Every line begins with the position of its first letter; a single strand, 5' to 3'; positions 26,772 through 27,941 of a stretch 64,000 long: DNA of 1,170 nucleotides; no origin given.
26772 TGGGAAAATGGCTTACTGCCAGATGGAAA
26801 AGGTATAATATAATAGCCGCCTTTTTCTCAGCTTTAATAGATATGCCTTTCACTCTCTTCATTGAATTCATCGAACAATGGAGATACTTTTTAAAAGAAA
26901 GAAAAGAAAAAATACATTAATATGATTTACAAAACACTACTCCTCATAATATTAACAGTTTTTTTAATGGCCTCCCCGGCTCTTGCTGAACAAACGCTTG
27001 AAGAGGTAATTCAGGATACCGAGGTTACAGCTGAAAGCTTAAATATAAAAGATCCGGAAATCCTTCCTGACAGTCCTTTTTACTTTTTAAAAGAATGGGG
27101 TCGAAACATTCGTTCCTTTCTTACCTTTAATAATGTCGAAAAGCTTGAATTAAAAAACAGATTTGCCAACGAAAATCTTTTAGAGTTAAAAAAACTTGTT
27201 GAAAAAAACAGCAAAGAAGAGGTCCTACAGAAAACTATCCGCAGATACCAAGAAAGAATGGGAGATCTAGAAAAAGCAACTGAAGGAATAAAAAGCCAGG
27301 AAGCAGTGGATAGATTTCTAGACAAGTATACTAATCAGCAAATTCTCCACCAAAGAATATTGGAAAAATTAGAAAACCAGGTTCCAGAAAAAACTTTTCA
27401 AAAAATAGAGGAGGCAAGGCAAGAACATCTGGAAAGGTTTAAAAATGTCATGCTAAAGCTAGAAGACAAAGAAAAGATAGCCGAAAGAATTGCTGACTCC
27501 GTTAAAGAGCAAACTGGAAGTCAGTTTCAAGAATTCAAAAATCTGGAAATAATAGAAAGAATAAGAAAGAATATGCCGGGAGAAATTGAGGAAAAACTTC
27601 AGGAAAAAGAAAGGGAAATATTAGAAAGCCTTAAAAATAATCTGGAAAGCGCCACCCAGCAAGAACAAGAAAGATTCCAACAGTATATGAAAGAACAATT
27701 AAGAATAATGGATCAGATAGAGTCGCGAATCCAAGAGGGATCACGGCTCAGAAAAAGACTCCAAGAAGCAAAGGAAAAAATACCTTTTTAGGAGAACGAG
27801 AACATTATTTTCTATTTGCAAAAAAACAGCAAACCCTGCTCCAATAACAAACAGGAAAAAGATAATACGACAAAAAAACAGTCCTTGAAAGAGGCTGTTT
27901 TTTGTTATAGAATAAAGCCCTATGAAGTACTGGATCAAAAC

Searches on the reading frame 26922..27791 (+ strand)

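Call 83: search_protein_families(library=pfam, proteins=[window:26922-27791:+], max_evalue=0.00001)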
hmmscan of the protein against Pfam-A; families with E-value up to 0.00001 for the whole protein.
window:26922-27791:+ (289 aa): 1 family
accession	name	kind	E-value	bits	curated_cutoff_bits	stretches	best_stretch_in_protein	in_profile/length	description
PF18915.5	DUF5667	-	1.3e-20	74.1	27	1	47-157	2-99/99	Domain of unknown function (DUF5667)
